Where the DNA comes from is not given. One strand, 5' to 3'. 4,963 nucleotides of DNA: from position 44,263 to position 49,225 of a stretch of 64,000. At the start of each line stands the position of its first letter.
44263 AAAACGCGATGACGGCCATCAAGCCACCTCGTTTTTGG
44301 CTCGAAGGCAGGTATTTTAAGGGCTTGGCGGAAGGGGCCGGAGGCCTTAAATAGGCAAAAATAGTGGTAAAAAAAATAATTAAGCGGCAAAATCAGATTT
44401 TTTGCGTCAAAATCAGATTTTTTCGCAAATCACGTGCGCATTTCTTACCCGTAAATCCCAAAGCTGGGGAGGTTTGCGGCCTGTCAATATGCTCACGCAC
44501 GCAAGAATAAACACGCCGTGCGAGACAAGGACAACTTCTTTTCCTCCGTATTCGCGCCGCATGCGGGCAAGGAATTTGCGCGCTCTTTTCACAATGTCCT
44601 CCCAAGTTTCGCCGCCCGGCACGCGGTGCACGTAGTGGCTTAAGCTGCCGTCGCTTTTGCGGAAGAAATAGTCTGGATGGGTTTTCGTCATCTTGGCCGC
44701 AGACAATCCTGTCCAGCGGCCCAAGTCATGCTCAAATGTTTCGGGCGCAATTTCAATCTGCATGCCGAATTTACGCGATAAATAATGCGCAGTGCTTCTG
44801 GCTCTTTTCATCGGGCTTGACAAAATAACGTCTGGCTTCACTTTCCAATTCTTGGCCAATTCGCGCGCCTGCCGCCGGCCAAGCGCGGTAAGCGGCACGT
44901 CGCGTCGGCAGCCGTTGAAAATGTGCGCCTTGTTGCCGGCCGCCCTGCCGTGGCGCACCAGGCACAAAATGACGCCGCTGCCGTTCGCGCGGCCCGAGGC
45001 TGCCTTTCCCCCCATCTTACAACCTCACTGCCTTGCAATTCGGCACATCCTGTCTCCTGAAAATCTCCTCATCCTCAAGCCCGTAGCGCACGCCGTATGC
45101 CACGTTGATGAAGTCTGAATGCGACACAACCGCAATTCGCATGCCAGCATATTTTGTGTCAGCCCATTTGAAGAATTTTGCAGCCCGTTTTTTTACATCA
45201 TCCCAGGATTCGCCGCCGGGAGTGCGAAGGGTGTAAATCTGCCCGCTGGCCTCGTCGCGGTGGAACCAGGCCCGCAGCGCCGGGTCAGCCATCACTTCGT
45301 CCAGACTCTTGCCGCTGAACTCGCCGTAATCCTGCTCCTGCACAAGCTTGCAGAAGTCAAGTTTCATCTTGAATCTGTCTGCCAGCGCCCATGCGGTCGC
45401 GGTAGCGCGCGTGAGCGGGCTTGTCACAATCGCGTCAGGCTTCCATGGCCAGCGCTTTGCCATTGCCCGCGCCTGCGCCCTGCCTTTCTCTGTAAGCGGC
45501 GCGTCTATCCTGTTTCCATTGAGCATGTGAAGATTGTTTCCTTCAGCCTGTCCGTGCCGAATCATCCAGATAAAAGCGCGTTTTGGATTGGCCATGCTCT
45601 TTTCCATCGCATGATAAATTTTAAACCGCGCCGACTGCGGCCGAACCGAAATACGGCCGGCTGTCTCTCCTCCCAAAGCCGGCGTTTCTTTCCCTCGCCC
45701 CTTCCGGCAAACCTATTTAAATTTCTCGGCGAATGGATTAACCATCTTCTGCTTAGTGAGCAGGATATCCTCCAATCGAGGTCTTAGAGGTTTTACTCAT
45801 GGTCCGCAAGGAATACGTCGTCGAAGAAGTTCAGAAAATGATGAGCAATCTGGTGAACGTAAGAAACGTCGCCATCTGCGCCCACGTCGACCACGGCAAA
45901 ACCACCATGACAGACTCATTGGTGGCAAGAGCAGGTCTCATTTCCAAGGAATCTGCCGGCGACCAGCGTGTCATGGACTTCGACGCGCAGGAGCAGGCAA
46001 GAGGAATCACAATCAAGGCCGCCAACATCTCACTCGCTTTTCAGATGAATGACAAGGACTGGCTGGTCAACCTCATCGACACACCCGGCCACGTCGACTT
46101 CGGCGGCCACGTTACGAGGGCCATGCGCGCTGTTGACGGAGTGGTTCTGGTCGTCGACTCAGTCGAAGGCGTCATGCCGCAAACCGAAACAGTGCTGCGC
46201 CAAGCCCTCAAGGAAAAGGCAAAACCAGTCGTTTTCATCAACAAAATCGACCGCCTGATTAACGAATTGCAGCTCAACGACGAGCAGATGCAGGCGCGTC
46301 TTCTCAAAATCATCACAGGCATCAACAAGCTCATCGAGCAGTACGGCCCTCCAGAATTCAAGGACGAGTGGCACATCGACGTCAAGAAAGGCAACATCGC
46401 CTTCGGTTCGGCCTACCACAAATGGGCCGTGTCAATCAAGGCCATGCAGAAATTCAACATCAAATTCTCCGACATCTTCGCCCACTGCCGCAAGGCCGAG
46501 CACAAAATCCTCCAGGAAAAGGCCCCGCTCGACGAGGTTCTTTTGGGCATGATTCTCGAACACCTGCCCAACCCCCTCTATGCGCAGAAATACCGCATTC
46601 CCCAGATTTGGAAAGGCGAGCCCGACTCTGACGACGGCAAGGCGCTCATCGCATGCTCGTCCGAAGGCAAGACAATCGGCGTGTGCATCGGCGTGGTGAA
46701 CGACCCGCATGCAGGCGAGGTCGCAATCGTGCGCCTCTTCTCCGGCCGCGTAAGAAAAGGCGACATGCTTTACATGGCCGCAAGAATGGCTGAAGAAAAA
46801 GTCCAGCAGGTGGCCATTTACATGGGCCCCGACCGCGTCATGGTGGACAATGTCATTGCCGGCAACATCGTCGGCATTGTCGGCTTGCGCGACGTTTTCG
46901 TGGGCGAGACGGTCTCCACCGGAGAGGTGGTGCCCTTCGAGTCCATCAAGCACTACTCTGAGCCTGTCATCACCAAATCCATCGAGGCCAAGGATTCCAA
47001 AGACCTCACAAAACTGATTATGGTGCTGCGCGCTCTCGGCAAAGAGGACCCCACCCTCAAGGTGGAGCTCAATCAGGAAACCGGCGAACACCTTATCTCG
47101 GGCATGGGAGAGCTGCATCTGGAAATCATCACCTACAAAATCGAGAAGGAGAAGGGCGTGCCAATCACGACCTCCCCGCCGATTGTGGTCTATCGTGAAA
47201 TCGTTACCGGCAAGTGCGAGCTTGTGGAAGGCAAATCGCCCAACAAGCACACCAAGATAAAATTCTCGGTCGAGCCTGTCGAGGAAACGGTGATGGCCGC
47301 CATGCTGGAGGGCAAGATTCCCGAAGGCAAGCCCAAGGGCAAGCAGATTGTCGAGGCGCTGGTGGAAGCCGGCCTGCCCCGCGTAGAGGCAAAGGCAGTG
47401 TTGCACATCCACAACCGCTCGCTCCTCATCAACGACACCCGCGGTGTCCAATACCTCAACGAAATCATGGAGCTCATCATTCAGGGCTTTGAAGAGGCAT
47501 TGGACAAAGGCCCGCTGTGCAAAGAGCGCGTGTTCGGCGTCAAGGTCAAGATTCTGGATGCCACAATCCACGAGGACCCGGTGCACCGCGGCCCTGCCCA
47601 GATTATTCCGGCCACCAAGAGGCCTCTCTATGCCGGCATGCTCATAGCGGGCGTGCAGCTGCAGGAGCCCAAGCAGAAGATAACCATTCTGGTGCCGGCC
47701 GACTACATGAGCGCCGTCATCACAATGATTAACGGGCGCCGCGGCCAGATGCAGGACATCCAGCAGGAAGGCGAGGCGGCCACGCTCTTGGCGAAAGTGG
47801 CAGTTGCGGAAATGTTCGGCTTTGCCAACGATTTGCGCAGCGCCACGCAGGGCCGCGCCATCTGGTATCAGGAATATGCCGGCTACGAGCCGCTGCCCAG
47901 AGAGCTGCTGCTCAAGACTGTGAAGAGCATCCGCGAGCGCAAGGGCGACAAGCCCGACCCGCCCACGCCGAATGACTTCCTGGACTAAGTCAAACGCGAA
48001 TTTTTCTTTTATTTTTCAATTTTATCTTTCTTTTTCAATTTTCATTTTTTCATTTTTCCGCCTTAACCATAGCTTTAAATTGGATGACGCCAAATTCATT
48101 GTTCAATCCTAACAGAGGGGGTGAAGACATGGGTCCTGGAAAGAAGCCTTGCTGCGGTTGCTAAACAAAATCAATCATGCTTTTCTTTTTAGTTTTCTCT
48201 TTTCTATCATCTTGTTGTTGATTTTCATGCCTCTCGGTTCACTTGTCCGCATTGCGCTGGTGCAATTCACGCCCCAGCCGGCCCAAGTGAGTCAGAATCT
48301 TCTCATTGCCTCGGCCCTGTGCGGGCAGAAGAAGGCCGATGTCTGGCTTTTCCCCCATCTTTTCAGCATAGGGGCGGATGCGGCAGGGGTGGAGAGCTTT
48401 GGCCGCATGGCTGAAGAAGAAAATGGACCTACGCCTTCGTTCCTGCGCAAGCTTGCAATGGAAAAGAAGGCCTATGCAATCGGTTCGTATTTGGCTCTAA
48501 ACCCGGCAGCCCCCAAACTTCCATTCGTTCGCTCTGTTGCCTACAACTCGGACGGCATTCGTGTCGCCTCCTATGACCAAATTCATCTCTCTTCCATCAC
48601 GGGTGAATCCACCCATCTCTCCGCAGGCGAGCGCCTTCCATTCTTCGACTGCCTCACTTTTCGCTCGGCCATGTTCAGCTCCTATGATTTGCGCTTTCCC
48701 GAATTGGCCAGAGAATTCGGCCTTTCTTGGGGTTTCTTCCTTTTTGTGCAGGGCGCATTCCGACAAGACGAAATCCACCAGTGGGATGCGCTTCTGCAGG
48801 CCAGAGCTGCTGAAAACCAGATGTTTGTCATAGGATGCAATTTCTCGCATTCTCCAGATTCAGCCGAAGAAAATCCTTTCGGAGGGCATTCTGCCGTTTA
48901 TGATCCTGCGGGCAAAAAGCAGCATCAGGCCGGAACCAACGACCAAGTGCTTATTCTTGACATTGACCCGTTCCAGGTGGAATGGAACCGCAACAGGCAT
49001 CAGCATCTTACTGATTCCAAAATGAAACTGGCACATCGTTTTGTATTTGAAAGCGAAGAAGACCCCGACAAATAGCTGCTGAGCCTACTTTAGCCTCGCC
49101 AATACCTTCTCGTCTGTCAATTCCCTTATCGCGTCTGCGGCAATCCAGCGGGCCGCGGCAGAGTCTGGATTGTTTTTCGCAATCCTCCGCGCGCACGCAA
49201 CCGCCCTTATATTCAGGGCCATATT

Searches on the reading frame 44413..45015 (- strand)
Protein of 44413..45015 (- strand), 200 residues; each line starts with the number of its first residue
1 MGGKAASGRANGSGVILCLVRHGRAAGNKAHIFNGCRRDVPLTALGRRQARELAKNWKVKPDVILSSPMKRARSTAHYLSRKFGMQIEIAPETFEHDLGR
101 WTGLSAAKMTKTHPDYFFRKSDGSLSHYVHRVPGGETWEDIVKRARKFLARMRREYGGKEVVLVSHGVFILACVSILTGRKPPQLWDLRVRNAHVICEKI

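Call 59: search_protein_families(library=ncbifam, proteins=[window:44413-45015:-], max_evalue=0.01)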
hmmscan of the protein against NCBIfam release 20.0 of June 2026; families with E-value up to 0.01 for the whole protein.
window:44413-45015:- (200 aa): 18 families
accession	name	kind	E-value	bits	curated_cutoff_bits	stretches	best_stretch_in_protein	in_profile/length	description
TIGR03162.1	ribazole_cobC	equivalog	2.4e-29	102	162.9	1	17-196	1-174/176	alpha-ribazole phosphatase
NF005567.0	PRK07238.1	equivalog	1.4e-26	93.8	326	1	9-170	172-330/378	bifunctional RNase H/acid phosphatase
NF045917.1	PhserinePhPspA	equivalog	2.2e-22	79.8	350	1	16-193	3-177/211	phosphoserine phosphatase PspA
NF038349.1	dPGM_arch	equivalog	3.6e-19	69.4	225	1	18-194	2-165/194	2,3-diphosphoglycerate-dependent phosphoglycerate mutase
TIGR03848.1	MSMEG_4193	subfamily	6.3e-18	64.9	203.85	1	17-174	2-160/204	MSMEG_4193 family putative phosphomutase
NF011580.0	PRK15004.1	equivalog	2.9e-16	60.1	250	1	17-192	3-175/203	adenosylcobalamin/alpha-ribazole phosphatase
NF009993.0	PRK13462.1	equivalog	6.4e-15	55.3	226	1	17-174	8-155/203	acid phosphatase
NF002901.0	PRK03482.1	equivalog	1e-14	54.7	261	1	18-194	5-178/215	2,3-diphosphoglycerate-dependent phosphoglycerate mutase GpmB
NF002339.0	PRK01295.1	equivalog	4.4e-09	36.1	316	1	16-188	4-180/206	2,3-bisphosphoglycerate-dependent phosphoglycerate mutase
NF010718.0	PRK14120.1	equivalog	1.1e-08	34.6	366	1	17-78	7-70/249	phosphoglyceromutase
TIGR01258.1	pgm_1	subfamily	3.5e-08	33.1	81.7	1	17-81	3-69/245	2,3-bisphosphoglycerate-dependent phosphoglycerate mutase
NF009994.0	PRK13463.1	equivalog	2.9e-07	30.5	277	1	18-187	6-172/203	phosphoserine phosphatase 1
TIGR00249.1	sixA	equivalog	5.2e-07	29.6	74.5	1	17-92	3-77/154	phosphohistidine phosphatase SixA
NF010713.0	PRK14115.1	equivalog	1.2e-06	28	305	1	17-85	4-74/248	2,3-diphosphoglycerate-dependent phosphoglycerate mutase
NF002217.0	PRK01112.1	equivalog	3.1e-05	23.5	320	1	17-76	4-63/228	2,3-bisphosphoglycerate-dependent phosphoglycerate mutase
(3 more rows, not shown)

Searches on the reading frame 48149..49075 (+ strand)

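Call 8: search_protein_families(library=ncbifam, proteins=[window:48149-49075:+], max_evalue=0.01)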
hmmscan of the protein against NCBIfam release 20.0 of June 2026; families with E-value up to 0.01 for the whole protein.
window:48149-49075:+ (308 aa): 4 families
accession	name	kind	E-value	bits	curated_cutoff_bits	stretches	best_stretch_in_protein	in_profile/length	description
NF033621.1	de_GSH_amidase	exception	1e-16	61.1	355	1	35-288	2-251/260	deaminated glutathione amidase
NF007757.0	PRK10438.1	equivalog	2.6e-15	56.3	249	1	59-264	31-223/256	amidohydrolase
NF043013.1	DeGluthAmidYersProt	equivalog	3e-09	36.4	500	1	84-267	53-245/278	deaminated glutathione amidase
TIGR03381.1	agmatine_aguB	equivalog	7.3e-06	25.5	410.25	1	33-291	1-272/279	N-carbamoylputrescine amidase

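Call 9: search_protein_families(library=pfam, proteins=[window:48149-49075:+], max_evalue=0.01)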
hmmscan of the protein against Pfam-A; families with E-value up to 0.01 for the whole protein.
window:48149-49075:+ (308 aa): 1 family
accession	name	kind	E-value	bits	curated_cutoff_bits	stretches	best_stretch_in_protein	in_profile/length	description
PF00795.27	CN_hydrolase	-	7e-24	85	23.2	1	34-274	1-248/256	Carbon-nitrogen hydrolase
